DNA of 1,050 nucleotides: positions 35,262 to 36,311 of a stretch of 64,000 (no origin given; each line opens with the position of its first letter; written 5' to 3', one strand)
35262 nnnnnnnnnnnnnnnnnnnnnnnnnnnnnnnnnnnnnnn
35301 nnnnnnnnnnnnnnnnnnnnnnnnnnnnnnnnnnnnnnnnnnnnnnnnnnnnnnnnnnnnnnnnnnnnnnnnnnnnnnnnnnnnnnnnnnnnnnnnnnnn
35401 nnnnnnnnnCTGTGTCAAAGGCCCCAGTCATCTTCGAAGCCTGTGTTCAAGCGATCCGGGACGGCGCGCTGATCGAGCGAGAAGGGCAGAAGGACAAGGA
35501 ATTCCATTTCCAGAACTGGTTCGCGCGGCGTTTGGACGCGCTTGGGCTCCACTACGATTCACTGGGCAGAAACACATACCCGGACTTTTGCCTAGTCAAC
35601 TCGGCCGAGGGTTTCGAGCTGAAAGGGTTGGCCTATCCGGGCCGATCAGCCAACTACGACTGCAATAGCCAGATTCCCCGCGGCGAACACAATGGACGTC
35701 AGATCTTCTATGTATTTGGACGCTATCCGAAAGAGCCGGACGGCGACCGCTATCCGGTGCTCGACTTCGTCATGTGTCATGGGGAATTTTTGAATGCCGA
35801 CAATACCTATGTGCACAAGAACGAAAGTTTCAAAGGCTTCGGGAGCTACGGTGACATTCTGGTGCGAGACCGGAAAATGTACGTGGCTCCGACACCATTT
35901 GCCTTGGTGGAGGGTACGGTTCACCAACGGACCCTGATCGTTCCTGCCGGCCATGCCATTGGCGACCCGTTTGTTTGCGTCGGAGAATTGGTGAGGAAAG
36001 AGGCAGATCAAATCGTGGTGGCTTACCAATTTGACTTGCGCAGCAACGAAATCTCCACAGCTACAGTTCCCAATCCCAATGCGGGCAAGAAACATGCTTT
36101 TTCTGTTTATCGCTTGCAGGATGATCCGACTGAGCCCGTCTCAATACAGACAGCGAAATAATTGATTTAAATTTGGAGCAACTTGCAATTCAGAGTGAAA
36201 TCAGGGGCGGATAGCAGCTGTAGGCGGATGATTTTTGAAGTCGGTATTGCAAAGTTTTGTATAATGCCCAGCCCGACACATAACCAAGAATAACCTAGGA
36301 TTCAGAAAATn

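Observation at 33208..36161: Compact two-gene module: DUF1156 Zn-ribbon adenine methyltransferase + small PD-(D/E)xK nuclease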

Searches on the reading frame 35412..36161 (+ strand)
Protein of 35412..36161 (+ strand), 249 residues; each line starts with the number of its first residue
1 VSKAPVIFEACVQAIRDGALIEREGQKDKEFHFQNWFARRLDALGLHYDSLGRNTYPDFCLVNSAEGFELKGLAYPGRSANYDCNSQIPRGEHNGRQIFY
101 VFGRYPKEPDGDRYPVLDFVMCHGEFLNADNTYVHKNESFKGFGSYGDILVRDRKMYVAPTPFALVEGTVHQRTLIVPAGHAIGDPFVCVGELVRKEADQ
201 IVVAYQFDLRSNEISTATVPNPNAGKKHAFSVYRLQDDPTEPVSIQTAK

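Call 3: search_protein_families(library=pfam, proteins=[window:35412-36161:+], max_evalue=0.1)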
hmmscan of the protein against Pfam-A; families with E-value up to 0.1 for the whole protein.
window:35412-36161:+ (249 aa): 0 families

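Call 4: search_protein_families(library=padloc, proteins=[window:35412-36161:+], max_evalue=0.1)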
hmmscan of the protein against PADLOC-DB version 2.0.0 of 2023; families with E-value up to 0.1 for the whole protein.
window:35412-36161:+ (249 aa): 0 families

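Call 5: search_protein_families(library=ncbifam, proteins=[window:35412-36161:+], max_evalue=0.1)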
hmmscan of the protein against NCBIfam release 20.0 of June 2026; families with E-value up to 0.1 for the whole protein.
window:35412-36161:+ (249 aa): 0 families

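Call 6: find_homologous_proteins(query=window:35412-36158:+)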
Query window:35412-36158:+ (249 aa): 4227 proteins with E <= 0.001 among 4548 candidates; the best 120 are listed.
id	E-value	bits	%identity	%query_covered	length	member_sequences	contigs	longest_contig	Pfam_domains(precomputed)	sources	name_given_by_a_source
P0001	1.3e-154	531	91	100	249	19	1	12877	-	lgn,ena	-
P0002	3.6e-141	487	83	99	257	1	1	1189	-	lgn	-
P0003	7.1e-135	466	80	98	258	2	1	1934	-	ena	-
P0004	2.1e-124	432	73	99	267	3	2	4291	-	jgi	-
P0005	4.3e-124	431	71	99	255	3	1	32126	-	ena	-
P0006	6.0e-124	431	71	99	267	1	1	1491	-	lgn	-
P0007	2.5e-123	428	72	99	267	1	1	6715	-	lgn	-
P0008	2.7e-123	428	72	99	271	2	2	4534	-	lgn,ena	-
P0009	3.5e-123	428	71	99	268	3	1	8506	-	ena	-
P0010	3.9e-123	428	72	98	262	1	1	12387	-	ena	-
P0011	5.3e-123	427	70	99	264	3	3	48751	-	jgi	-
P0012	6.1e-123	427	72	99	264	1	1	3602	-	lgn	-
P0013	1.9e-122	426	69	100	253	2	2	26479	-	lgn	-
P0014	2.0e-122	426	72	99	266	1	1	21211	-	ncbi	ncbi:MAG: hypothetical protein ACYDBH_04840 [Acidobacteriaceae bacterium]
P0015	2.1e-122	425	70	99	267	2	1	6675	-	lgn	-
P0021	8.1e-122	424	70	99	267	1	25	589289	-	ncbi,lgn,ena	-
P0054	7.7e-120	417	71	100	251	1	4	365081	-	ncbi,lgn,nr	ncbi:MAG: hypothetical protein HYY96_03080 [Candidatus Tectomicrobia bacterium]|nr:hypothetical prot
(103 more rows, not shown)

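Call 7: search_solved_structures(query=window:35412-36158:+, max_evalue=10)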
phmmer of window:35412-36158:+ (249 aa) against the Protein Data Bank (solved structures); distinct sequences matched with E-value up to 10: 0.

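Call 9: find_encoding_contigs(protein=P0021, flank=8000, max_places=3)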
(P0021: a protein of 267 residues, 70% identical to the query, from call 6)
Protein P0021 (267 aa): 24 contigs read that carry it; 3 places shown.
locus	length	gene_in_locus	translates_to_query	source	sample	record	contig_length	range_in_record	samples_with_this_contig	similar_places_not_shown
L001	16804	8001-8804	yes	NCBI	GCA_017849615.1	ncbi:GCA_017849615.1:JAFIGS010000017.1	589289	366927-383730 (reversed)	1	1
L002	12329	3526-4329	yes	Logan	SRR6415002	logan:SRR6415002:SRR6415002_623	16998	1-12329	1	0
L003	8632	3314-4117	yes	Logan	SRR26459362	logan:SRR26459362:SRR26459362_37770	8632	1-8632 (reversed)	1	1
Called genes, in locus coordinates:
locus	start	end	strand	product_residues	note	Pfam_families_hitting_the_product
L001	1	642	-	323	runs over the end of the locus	PF10098:DUF2336 (weak)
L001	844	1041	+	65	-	-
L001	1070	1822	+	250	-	-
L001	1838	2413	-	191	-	PF06863:DUF1254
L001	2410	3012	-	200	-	PF06742:DUF1214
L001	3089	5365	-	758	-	PF00912:Transgly, PF00905:Transpeptidase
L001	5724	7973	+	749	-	PF01555:N6_N4_Mtase (weak)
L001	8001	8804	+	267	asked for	-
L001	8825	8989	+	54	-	PF07704:PSK_trans_fac (weak)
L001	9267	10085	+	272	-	-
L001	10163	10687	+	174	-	PF03692:CxxCxxCC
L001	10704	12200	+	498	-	PF00083:Sugar_tr, PF07690:MFS_1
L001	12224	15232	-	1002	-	PF02743:dCache_1, PF22588:dCache_1_like (weak), PF00989:PAS (weak), PF08447:PAS_3, PF08447:PAS_3 (weak), PF00512:HisKA (weak), PF02518:HATPase_c, PF00072:Response_reg, +2 more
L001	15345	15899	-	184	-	PF03358:FMN_red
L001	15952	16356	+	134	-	PF01638:HxlR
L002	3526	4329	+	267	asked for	-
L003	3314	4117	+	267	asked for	-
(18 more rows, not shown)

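Call 10: find_encoding_contigs(protein=P0054, flank=8000, max_places=2)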
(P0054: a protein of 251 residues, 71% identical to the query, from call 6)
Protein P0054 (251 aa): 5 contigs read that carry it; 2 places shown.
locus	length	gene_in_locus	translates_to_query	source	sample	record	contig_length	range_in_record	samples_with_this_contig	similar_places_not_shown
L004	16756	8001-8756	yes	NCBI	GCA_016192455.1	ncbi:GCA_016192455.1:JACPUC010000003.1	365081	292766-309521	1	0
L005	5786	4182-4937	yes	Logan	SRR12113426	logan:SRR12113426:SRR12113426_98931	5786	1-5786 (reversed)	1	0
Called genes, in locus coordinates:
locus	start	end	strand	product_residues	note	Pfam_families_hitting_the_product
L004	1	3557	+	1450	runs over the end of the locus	-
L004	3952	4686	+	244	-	PF00106:adh_short, PF01370:Epimerase (weak), PF08659:KR, PF13561:adh_short_C2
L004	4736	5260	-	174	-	PF04978:MST, PF12867:DinB_2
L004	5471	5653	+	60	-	-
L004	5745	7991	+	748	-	PF01555:N6_N4_Mtase (weak)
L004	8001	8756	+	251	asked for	-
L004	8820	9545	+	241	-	PF00561:Abhydrolase_1, PF12146:Hydrolase_4, PF12697:Abhydrolase_6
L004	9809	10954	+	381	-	PF04551:GcpE, PF26540:GcpE_C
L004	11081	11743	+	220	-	-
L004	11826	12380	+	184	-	-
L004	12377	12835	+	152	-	-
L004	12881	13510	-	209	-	PF00857:Isochorismatase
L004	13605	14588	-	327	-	PF00753:Lactamase_B (weak), PF12706:Lactamase_B_2 (weak)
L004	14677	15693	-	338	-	PF08309:LVIVD (faint)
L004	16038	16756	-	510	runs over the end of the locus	PF19425:Csd3_N2 (weak), PF01551:Peptidase_M23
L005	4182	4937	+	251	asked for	-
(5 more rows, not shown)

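Call 11: find_encoding_contigs(protein=P0001, flank=8000, max_places=3)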
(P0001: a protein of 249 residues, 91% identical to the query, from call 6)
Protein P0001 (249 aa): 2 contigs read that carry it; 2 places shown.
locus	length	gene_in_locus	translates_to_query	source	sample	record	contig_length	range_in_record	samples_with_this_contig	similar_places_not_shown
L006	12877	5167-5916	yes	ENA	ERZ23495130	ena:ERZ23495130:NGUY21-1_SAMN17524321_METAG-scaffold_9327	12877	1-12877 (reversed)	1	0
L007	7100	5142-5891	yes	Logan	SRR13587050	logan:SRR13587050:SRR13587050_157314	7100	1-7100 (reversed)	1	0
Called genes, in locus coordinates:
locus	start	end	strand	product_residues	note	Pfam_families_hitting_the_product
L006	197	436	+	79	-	-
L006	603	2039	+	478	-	-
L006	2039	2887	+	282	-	PF02086:MethyltransfD12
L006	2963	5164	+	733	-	PF01555:N6_N4_Mtase (weak)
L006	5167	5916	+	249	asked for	-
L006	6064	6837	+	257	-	-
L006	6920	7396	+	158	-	PF12797:Fer4_2 (faint), PF12837:Fer4_6 (faint), PF13183:Fer4_8 (faint), PF13237:Fer4_10 (weak), PF12838:Fer4_7, PF13187:Fer4_9, PF00037:Fer4 (weak), PF12139:APS-reductase_C, +5 more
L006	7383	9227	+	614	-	PF00890:FAD_binding_2, PF01266:DAO (faint), PF02910:Succ_DH_flav_C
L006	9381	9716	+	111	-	PF13744:HTH_37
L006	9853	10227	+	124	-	PF00164:Ribosom_S12_S23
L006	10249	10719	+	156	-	PF00177:Ribosomal_S7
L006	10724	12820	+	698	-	PF00009:GTP_EFTU, PF22042:EF-G_D2, PF03144:GTP_EFTU_D2, PF14492:EFG_III, PF16658:RF3_C (weak), PF03764:EFG_IV, PF00679:EFG_C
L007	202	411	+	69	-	-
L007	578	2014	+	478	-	-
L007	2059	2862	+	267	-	PF02086:MethyltransfD12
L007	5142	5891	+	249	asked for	-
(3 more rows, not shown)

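Call 16: find_related_loci(query=A1, collection=genome_contigs, flank=6000)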
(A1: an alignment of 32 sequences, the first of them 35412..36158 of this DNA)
Query A1 (249 aa) in genome_contigs; peptide patterns used: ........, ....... (x = any residue, [..] = any of these).
599 stretches matched a pattern (row limit reached: there are more); 505 encode a relative of the query (tblastn E <= 1e-3); the best 80 are kept; 80 distinct loci.
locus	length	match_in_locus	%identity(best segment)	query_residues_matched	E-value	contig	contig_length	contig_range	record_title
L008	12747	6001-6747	90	1-249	6e-154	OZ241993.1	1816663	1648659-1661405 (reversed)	MAG: uncultured candidatus Porisulfidus sp. isolate ba64636f-2cd1-4e9a-8eaa-ecd0b0529e97 genome assembly, chromosome: 1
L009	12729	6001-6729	91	1-243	1e-152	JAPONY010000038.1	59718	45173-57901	MAG: Gammaproteobacteria bacterium isolate APA_bin_21 c_000000169472, whole genome shotgun sequence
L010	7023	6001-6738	72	1-246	2e-125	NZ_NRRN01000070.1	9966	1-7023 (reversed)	Halorhodospira abdelmalekii strain DSM 2110 scaffold0070, whole genome shotgun sequence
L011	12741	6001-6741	70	1-247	3e-125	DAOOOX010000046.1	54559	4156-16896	MAG TPA_asm: Verrucomicrobiia bacterium isolate AMR_MDS_2612 NODE_667_length_54559_cov_10.997009, whole genome shotgun s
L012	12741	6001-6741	70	1-247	1e-124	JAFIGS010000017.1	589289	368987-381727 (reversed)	MAG: Pseudolabrys sp. isolate HJP_bin35 k141_96440, whole genome shotgun sequence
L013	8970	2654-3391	71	1-246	2e-124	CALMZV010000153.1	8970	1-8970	MAG TPA_asm: uncultured Methylocystaceae bacterium isolate SRR8859111_bin.115_CONCOCT_v1.1_MAG genome assembly, contig:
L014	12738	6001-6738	71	1-246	2e-123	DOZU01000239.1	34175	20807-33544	MAG TPA_asm: Clostridiales bacterium isolate UBA8125 contig_617, whole genome shotgun sequence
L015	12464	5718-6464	69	1-249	4e-123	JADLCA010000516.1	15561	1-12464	MAG: Candidatus Hydrogenedentota bacterium isolate SJ204 c_000001278500, whole genome shotgun sequence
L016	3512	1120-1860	70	1-247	3e-126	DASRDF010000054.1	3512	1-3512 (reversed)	MAG TPA_asm: Pseudolabrys sp. isolate SMAG_U9973 k141_284725, whole genome shotgun sequence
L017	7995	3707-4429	72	6-246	6e-123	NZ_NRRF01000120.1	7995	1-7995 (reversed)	Thiocystis violacea strain DSM 208 scaffold0120, whole genome shotgun sequence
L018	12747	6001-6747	71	1-249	6e-123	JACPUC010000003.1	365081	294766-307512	MAG: Candidatus Tectomicrobia bacterium isolate NC_groundwater_748_Ag_S-0.65um_67_15 S37_SO-6_scaffold_113142, whole gen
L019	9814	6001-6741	70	1-247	3e-122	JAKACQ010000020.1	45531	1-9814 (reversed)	MAG: Proteobacteria bacterium isolate WH4.bin22 NODE_563_length_45531_cov_4.109153, whole genome shotgun sequence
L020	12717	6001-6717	71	11-249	5e-122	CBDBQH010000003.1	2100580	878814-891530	MAG: Candidatus Poriferihabitaceae bacterium isolate 3f4a3f71-dd35-4c24-bd49-5cea3e77eff4 genome assembly, contig: conti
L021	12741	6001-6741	70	1-247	7e-122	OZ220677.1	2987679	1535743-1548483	MAG: Arenicellales bacterium isolate e4234053-763e-428e-8938-38a587063467 genome assembly, chromosome: 1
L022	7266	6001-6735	71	1-245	1e-121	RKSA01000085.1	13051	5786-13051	MAG: Gammaproteobacteria bacterium isolate PNGco_S_bin2 scaffold_139, whole genome shotgun sequence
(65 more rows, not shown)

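Call 20: predict_structure(alignment_id=A1)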
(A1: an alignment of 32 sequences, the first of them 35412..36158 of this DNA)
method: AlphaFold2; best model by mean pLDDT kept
length: 249 residues; sequences in the alignment: 32
mean_pLDDT: 69.1   pTM: 0.77
mean pLDDT of the five models: 69.1, 63.0, 60.7, 44.1, 44.0
residues with pLDDT >= 90: 40; 70-90: 98; 50-70: 51; < 50: 60
segments of 3 or more residues with pLDDT < 50: 74-88, 129-170, 247-249
pLDDT, mean of each block of 10 residues (from residue 1): 92 91 71 87 93 68 86 45 46 74 74 82 69 37 27 37 44 83 90 76 65 69 81 85 53
secondary structure, 60 per line:
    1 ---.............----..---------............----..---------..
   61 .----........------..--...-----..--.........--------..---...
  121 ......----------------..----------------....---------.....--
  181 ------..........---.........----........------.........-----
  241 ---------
elements in order: H4-16 H32-43 E59-61 E66-73 E96-104 E118-123 H161-164 E174-178 E187-196 E200-208 E213-220 E227-235

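Call 23: search_protein_representatives(alignment_id=A1)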
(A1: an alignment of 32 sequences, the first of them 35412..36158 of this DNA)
Query: 32 sequences, 256 profile positions. Proteins with E-value up to 0.001 (for the whole library): 576; up to 1e-10: 382; up to 1e-30: 132. The best 150 are listed.
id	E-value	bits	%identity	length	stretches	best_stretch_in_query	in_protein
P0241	3.4e-106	370.8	-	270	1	5-253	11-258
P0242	6.1e-97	340.5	-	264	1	6-195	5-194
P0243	1.2e-92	326.4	-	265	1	6-196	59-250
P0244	1.8e-91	322.5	-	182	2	99-231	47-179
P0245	1.1e-84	300.3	-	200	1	61-248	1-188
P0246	1.9e-82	293.0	-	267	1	6-249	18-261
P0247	5.9e-80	284.8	-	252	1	78-247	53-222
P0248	3.6e-79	282.2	-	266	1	40-199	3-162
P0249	5.1e-78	278.5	-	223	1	27-182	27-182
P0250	4.2e-77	275.4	-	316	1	3-239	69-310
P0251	6.1e-76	271.6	-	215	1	5-162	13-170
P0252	9.8e-76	271.0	-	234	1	1-198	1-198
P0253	2.4e-71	256.6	-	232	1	92-246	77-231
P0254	3.9e-71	255.9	-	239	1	59-227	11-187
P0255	1.2e-69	251.0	-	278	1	4-246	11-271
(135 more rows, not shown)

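Call 44: search_dna_similar(query=window:35412-36158:+, collection=plasmids, mode=protein, max_rows=25)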
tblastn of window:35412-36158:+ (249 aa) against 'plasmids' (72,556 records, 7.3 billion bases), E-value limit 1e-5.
Records with a match: 4; places in all: 4; records where one place covers at least 80% of the query: 4.
Best place of each record, by identity: <60% 4.
By first word of the organism name: Acidiphilium 1; Tabrizicola 1; Tomitella 1; Rhodococcus 1.
By predicted mobility (MOB-suite, as given by PLSDB): mobilizable 3; conjugative 1.
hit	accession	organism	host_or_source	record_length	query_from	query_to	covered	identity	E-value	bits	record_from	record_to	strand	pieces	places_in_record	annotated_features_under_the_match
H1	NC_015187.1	Acidiphilium multivorum AIU301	-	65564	7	245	96%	59.1%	1e-96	316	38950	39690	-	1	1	hypothetical protein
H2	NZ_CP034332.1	Tabrizicola piscis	Tanakia koreensis,mono bacterial isolate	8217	7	249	98%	57.0%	2e-94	309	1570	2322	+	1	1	hypothetical protein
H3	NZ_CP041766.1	Tomitella fengzijianii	bat,pure culture,feces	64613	1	234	94%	58.9%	2e-87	290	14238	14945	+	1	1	hypothetical protein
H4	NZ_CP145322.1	Rhodococcus ruber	-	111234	1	234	94%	55.9%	5e-83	277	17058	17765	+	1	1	DUF956 family protein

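Call 45: search_dna_similar(query=window:35412-36158:+, collection=phages, mode=protein, max_rows=15)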
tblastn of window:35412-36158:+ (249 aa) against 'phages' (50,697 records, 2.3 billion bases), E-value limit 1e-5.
No match.

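Call 46: get_annotated_region(hit=H2, flank=5000)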
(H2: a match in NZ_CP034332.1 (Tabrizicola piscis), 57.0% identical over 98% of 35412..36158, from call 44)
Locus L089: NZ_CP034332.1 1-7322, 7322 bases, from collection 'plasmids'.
description: Tabrizicola piscis strain K13M18 plasmid unnamed4, complete sequence
organism: Tabrizicola piscis (NCBI taxid 2494374)
taxonomy: Bacteria; Pseudomonadota; Alphaproteobacteria; Rhodobacterales; Paracoccaceae; Tabrizicola; Tabrizicola piscis
host: -; source: Tanakia koreensis,mono bacterial isolate; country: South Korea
typing (MOB-suite, as given by PLSDB): mobilizable; relaxase MOBQ
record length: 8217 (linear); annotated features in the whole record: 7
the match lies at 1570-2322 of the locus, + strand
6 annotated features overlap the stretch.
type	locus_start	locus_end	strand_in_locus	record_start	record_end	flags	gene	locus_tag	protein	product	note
CDS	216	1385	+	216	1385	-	mobQ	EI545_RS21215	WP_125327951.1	MobQ family relaxase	-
CDS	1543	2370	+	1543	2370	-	-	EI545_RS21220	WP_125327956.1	hypothetical protein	-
CDS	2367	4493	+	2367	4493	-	-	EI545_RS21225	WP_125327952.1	DNA methyltransferase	GO:0006306 - DNA methylation [Evidence IEA]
CDS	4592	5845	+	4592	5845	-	-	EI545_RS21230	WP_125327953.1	DUF262 domain-containing protein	-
CDS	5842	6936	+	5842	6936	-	-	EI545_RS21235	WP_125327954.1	MAE_28990/MAE_18760 family HEPN-like nuclease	-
CDS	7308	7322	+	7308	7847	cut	-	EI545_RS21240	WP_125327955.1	recombinase family protein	GO:0006310 - DNA recombination [Evidence IEA]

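Call 47: get_annotated_region(hit=H1, flank=5000)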
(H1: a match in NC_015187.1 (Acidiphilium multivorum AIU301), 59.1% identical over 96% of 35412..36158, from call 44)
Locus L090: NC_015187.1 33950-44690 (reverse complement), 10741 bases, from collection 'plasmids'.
description: Acidiphilium multivorum AIU301 plasmid pACMV2, complete sequence
organism: Acidiphilium multivorum AIU301 (NCBI taxid 926570)
taxonomy: Bacteria; Pseudomonadota; Alphaproteobacteria; Rhodospirillales; Acetobacteraceae; Acidiphilium; Acidiphilium multivorum; Acidiphilium multivorum AIU301
host: -; source: -; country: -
typing (MOB-suite, as given by PLSDB): conjugative; replicon rep_cluster_296; relaxase MOBF,MOBQ; mating-pair formation MPF_T
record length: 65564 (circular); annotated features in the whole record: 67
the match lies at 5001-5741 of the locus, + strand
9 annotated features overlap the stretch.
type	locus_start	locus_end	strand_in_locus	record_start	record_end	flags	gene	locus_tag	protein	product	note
CDS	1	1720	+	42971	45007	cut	mobQ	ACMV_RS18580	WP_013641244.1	MobQ family relaxase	-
CDS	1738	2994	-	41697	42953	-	-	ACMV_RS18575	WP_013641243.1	Y-family DNA polymerase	-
CDS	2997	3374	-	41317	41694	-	-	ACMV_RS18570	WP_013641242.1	S24 family peptidase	-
CDS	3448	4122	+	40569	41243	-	-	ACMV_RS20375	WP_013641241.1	SOS response-associated peptidase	GO:0018142 - protein-DNA covalent cross-linking [Evidence IEA]; GO:0009432 - SOS response [Evidence IEA]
CDS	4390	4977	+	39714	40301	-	-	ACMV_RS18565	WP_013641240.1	recombinase family protein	GO:0006310 - DNA recombination [Evidence IEA]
CDS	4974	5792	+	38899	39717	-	-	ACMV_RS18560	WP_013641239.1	hypothetical protein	-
CDS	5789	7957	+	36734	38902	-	-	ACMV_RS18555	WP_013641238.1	DNA methyltransferase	GO:0006306 - DNA methylation [Evidence IEA]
CDS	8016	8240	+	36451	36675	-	-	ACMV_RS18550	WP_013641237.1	hypothetical protein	-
CDS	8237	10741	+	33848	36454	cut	-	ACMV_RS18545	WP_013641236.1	AAA family ATPase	-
